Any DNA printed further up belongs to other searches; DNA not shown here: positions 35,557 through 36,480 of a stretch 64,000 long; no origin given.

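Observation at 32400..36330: SipW-like archaeal-type signal peptidase with three tandem paralogous anchored proteins, inserted between tatD and ksgA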

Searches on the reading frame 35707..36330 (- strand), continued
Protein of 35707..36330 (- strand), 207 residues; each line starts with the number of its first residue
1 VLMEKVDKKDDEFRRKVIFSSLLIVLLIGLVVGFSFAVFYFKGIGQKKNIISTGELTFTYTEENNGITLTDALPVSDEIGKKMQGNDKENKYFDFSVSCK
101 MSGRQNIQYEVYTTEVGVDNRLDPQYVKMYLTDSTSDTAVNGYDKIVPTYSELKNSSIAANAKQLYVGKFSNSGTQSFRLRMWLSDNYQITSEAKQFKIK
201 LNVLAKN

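Call 31: search_protein_families(library=ncbifam, alignment_id=A4, max_evalue=0.01)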
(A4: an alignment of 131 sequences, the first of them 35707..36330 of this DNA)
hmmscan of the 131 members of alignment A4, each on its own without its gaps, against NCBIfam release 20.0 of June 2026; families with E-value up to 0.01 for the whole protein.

A. member 1, window:35707-36330:- (207 aa): 2 families
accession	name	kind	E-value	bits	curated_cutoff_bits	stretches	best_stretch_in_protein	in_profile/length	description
NF046001.1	SecDF_plasm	equivalog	3.4e-05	22.1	500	1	16-135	541-662/878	protein translocase subunit SecDF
NF037998.2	RND_1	equivalog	0.0013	16.5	400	1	17-176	757-910/1237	protein translocase SecDF, variant type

B. families by the number of members that match (of 131 scanned): 36 families (the first 25 are shown)
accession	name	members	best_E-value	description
NF042931.1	SAG1386_EF1546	6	0.00056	SAG1386/EF1546 family surface-associated protein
TIGR02167.2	Liste_lipo_26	3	1.1e-101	PARCEL repeat-containing surface protein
NF045896.1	Mbov_0838_LP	3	1e-29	Mbov_0838 family PARCEL repeat surface lipoprotein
TIGR02543.1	List_Bact_rpt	3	3.2e-27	TIGR02543 family repeat protein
NF047961.1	adhesin_HupY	3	3.8e-16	leucine-rich repeat adhesin HupY/LrrG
NF045861.1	glide_Gli349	2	1.5e-09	gliding machinery surface structure protein Gli349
NF046001.1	SecDF_plasm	2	3.4e-05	protein translocase subunit SecDF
NF053819.1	EF0750_LPXTG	2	0.00017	EF2685/EF0750 family sortase-dependent surface protein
NF045849.1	ICE_MMCAP2_0565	2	0.00045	Mbov_0395 family pilin-like conjugal transfer protein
NF006283.1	PRK08455.1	2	0.0005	flagellar basal body-associated protein FliL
NF046066.1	BioflmMtrxTasA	2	0.0013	biofilm matrix protein TasA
NF033188.1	internalin_H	1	1.9e-34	InlH/InlC2 family class 1 internalin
NF033189.1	internalin_A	1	1.2e-33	class 1 internalin InlA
TIGR02907.1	spore_VI_D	1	1.4e-09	stage VI sporulation protein D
NF053514.2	JUQZ_fam_ocin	1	6.3e-06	BLB8/JUQZ-1 family protein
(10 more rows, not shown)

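Call 39: search_solved_structures(query=A4, max_evalue=10, show_alignments=2)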
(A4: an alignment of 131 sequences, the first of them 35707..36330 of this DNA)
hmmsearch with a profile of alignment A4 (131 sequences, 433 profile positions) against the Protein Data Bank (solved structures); distinct sequences matched with E-value up to 10: 2.
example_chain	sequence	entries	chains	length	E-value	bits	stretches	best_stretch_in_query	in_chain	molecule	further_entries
4hz5_A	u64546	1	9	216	1.1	11.7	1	91-145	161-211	DNA topoisomerase IV, B subunit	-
2lk9_A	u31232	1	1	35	1.4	11.4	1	8-41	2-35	Bone marrow stromal antigen 2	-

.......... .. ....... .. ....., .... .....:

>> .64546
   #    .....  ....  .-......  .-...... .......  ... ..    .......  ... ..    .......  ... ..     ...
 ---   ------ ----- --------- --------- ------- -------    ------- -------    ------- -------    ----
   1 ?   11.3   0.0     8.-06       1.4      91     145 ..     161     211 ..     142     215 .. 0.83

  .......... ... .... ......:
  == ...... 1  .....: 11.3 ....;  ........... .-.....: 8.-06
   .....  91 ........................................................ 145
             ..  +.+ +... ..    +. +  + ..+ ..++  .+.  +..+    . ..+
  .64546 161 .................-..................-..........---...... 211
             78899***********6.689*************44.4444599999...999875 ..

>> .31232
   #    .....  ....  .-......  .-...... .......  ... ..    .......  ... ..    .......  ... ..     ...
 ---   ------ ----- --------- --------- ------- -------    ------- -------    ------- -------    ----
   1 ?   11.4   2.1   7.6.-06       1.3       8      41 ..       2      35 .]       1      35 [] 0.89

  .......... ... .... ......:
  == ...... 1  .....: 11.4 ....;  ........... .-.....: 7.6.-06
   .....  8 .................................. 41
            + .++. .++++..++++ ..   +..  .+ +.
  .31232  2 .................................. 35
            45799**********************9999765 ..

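Call 45: list_cluster_members(proteins=[P0001, P0028, P0035, P0036, P0043, P0044, P0063, P0112, P0147, P0095])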
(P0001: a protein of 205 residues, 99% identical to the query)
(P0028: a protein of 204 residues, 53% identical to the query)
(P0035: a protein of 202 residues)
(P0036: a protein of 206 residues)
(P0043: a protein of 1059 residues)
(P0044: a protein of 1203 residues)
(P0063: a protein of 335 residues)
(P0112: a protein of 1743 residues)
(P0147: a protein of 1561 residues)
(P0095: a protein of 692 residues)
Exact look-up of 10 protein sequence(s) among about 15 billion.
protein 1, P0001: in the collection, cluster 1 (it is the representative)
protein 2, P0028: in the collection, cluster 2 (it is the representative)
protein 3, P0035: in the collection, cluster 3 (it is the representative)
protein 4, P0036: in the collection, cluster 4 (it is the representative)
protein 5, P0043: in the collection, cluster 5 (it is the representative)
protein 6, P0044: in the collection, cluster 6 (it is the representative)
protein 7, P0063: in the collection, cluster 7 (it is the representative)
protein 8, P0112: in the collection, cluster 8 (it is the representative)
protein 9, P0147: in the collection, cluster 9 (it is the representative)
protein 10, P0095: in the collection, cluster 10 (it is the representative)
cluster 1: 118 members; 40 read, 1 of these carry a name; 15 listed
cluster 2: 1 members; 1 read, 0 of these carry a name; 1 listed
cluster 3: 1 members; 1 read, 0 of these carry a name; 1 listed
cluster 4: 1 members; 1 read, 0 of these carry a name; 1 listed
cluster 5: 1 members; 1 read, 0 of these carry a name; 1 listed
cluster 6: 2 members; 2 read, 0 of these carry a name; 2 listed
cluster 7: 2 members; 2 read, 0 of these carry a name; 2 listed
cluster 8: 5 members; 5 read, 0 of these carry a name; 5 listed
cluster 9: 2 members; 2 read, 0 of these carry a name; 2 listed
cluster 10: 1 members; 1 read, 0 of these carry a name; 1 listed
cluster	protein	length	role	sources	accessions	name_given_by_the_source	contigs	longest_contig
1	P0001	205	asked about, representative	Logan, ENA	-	-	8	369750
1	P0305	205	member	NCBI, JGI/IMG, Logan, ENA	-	hypothetical protein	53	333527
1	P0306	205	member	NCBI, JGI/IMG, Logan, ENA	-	-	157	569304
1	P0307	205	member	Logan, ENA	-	-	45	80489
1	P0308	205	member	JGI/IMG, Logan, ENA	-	-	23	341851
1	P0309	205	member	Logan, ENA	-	-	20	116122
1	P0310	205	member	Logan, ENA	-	-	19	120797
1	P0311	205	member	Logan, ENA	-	-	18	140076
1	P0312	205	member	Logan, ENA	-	-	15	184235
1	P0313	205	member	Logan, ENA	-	-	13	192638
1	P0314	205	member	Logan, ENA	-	-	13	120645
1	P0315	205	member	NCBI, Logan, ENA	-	-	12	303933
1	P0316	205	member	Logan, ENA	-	-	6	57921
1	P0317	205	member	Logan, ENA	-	-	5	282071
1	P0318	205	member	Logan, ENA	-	-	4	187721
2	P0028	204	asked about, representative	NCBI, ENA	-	-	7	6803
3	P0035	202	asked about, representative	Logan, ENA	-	-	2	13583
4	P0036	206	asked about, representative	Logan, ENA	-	-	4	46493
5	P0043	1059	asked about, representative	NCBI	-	-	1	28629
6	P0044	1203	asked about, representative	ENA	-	-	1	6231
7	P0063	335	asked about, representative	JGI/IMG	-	-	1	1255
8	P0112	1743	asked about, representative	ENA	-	-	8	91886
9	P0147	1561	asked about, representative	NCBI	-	-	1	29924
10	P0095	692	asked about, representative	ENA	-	-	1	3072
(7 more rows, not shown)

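Call 57: predict_structure(alignment_id=A5)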
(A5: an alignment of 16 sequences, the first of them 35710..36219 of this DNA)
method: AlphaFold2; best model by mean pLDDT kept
length: 170 residues; sequences in the alignment: 16
mean_pLDDT: 80.5   pTM: 0.78
mean pLDDT of the five models: 80.5, 78.9, 66.1, 65.3, 60.5
residues with pLDDT >= 90: 66; 70-90: 69; 50-70: 22; < 50: 13
segments of 3 or more residues with pLDDT < 50: 1-11
pLDDT, mean of each block of 10 residues (from residue 1): 33 55 65 86 76 75 78 91 92 91 89 95 92 90 92 86 83
secondary structure, 60 per line:
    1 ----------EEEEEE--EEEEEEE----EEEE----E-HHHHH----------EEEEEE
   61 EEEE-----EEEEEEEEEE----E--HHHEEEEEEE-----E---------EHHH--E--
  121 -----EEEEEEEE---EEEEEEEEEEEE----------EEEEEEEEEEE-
elements in order: E11-16 E19-25 E30-33 H40-44 E55-64 E70-79 E90-96 E126-133 E137-148 E159-169

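Call 59: fold_search(model_id=the predicted structure, library=pdb)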
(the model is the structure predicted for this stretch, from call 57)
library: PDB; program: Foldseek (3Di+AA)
matches with E <= 10: 1265; with E <= 0.001: 0
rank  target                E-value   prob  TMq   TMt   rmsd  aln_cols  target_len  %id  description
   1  4es8_B                3.0e-03  0.82  0.26  0.17  12.1       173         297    9  Crystal Structure of the adhesin domain of Epf from Streptococcus pyogenes in P212121 (released 2012-09-19)
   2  4es8_A                3.0e-03  0.80  0.25  0.16  12.5       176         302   11  Crystal Structure of the adhesin domain of Epf from Streptococcus pyogenes in P212121 (released 2012-09-19)
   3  4es9_A                4.4e-03  0.80  0.28  0.18  11.6       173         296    8  Crystal Structure of the adhesin domain of Epf from Streptococcus pyogenes in P21 (released 2012-09-19)
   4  8ad2_A                4.9e-03  0.89  0.33  0.34   8.9       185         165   11  Tobacco lectin Nictaba in complex with triacetylchitotriose (released 2023-01-18)
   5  7knc                  4.9e-03  0.30  0.22  0.06  20.0       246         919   10  Crystal structure of the GH31 alpha-xylosidase (Xac1773) from Xanthomonas citri (released 2021-05-26)
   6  3ac0_B                5.5e-03  0.82  0.27  0.08   9.4       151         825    9  Crystal structure of Beta-glucosidase from Kluyveromyces marxianus in complex with glucose (released 2010-08-11)
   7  6z9c                  5.8e-03  0.60  0.20  0.14  17.0       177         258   10  Structure of human POLDIP2, a multifaceted adaptor protein in metabolism and genome stability (released 2020-06-17)
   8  2xvk                  5.8e-03  0.57  0.24  0.07  10.4       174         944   11  crystal structure of alpha-xylosidase (GH31) from Cellvibrio japonicus in complex with 5-fluoro-alpha-D-xylopyranosyl fl (released 2011-04-13)
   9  3nru_D                6.1e-03  0.77  0.27  0.29   9.5       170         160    9  Ligand binding domain of EPHA7 (released 2010-12-08)
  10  4es9_B                6.1e-03  0.75  0.28  0.18  11.6       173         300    8  Crystal Structure of the adhesin domain of Epf from Streptococcus pyogenes in P21 (released 2012-09-19)
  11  4itc                  6.1e-03  0.54  0.26  0.27  12.9       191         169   11  Crystal Structure Analysis of the K1 Cleaved Adhesin domain of Lys-gingipain (Kgp) from Porphyromonas gingivalis W83 (released 2013-09-25)
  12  4es9_D                6.8e-03  0.66  0.25  0.16  12.7       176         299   10  Crystal Structure of the adhesin domain of Epf from Streptococcus pyogenes in P21 (released 2012-09-19)
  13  4b5z                  7.6e-03  0.54  0.25  0.16  16.2       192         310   11  Structure of the apo-rFnBPA(189-505) from Staphylococcus aureus (released 2013-10-09)
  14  2xvg                  8.0e-03  0.30  0.22  0.06  13.9       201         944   11  crystal structure of alpha-xylosidase (GH31) from Cellvibrio japonicus (released 2011-04-13)
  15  8ad2_G                9.0e-03  0.84  0.33  0.34   8.9       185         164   11  Tobacco lectin Nictaba in complex with triacetylchitotriose (released 2023-01-18)
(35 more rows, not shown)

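Call 67: search_protein_families(library=pfam, proteins=[L001:11229-11912:+, L007:8835-9524:+, L016:10841-11512:+, L024:11706-12398:+, L058:9528-10223:+, L001:11914-12372:+, L007:9528-9983:+, L016:11512-12129:+, L024:12371-12856:+, L058:10225-10722:+], max_evalue=0.05)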
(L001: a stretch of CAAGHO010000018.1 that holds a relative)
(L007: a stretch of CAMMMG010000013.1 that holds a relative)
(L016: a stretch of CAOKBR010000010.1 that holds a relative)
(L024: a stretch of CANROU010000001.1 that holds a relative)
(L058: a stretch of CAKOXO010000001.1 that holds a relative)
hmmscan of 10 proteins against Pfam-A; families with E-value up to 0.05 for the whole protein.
L001:11229-11912:+ (227 aa): 0 families

L007:8835-9524:+ (229 aa): 0 families

L016:10841-11512:+ (223 aa): 0 families

L024:11706-12398:+ (230 aa): 0 families

L058:9528-10223:+ (231 aa): 1 family
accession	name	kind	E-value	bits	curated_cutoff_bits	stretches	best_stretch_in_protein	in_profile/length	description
PF14611.13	KH_SLS1_1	-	0.015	15.8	24.1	1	125-170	25-68/69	SLS1 protein first KH domain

L001:11914-12372:+ (152 aa): 0 families

L007:9528-9983:+ (151 aa): 1 family
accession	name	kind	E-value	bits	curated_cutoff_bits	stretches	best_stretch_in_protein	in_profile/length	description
PF08592.16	Anthrone_oxy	-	0.032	14.9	27.3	0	46-102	11-68/106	Anthrone oxygenase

L016:11512-12129:+ (205 aa): 0 families

L024:12371-12856:+ (161 aa): 0 families

L058:10225-10722:+ (165 aa): 1 family
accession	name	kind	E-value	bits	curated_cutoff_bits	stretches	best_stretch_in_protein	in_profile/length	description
PF02508.19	Rnf-Nqr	-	0.025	15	23.8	0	6-118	58-157/174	Rnf-Nqr subunit, membrane protein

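Call 68: find_encoding_contigs(protein=window:35707-36324:-, flank=3000, max_places=4)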
Protein window:35707-36324:- (205 aa): 23 contigs read that carry it; 4 places shown.
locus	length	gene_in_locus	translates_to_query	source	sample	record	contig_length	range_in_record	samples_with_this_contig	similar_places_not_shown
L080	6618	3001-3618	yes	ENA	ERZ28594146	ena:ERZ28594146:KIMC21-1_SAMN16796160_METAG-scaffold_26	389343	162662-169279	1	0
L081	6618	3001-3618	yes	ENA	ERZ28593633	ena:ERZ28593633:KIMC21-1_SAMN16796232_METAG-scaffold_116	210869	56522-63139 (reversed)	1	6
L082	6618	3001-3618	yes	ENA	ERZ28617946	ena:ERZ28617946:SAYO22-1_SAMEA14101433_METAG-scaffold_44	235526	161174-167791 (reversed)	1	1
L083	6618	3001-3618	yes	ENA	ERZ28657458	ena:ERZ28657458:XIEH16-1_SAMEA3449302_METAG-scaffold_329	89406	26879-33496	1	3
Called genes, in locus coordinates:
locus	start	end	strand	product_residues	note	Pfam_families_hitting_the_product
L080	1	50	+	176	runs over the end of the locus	PF04014:MazE_antitoxin, PF15714:SpoVT_C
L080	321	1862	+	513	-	PF00133:tRNA-synt_1, PF01406:tRNA-synt_1e (faint), PF01921:tRNA-synt_1f (faint), PF09334:tRNA-synt_1g, PF00133:tRNA-synt_1, PF08264:Anticodon_1 (weak), PF19303:Anticodon_3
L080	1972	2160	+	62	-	-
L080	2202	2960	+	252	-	PF01026:TatD_DNase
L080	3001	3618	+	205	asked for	-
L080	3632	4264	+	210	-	-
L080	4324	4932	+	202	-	-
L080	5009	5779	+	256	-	-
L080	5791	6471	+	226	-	-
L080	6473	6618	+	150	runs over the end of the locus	-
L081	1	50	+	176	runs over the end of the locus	PF04014:MazE_antitoxin, PF15714:SpoVT_C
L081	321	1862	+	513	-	PF00133:tRNA-synt_1, PF01406:tRNA-synt_1e (faint), PF01921:tRNA-synt_1f (faint), PF09334:tRNA-synt_1g, PF00133:tRNA-synt_1, PF08264:Anticodon_1 (weak), PF19303:Anticodon_3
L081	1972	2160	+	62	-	-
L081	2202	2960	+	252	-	PF01026:TatD_DNase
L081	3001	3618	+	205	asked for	-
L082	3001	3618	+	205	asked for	-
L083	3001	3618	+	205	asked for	-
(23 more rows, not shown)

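Call 82: find_homologous_proteins(query=A6, max_evalue=0.00001)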
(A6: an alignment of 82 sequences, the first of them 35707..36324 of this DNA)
Query A6 (82 sequences) (205 aa, profile of the alignment): 635 proteins with E <= 0.00001 among 8000 candidates; the best 120 are listed.
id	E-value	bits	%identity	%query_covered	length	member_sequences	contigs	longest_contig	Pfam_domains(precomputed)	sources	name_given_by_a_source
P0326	1.4e-73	265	36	94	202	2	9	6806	-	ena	-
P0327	1.1e-71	259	37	94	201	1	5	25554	-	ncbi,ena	-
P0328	1.6e-71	258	38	95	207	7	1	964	-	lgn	-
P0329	2.5e-71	258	37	98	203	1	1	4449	-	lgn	-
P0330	2.7e-71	257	37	98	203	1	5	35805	-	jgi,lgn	-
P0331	4.3e-71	257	38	97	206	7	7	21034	-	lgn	-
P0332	3.6e-70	254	36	95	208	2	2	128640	-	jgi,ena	-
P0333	6.8e-70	253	36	95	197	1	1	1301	-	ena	-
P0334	7.1e-70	253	37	98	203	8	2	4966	-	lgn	-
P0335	1.2e-69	252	35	97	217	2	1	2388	-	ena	-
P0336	1.2e-69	252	36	95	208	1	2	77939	-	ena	-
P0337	2.8e-69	251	36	95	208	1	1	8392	-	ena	-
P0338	2.8e-69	251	38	94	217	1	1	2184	-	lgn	-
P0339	3.7e-69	250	35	95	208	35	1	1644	-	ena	-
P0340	4.0e-69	250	34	96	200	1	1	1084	-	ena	-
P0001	2.3e-62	228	99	100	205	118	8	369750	-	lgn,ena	-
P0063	3.1e-61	225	35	100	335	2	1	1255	PF13306.13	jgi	-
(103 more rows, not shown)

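Call 86: search_protein_families(library=pfam, proteins=[L007:2646-3233:+, L012:7384-7986:+], max_evalue=0.01)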
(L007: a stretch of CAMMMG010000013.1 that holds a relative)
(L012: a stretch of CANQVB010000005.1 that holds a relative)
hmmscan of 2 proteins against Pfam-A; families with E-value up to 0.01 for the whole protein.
L007:2646-3233:+ (195 aa): 1 family
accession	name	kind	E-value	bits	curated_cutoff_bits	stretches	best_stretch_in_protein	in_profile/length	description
PF06725.17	3D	-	4.5e-08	33.6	23.8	1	125-176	1-54/72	3D domain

L012:7384-7986:+ (200 aa): 1 family
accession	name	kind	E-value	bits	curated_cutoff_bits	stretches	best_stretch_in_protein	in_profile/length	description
PF06725.17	3D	-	9e-07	29.4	23.8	1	130-181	1-54/72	3D domain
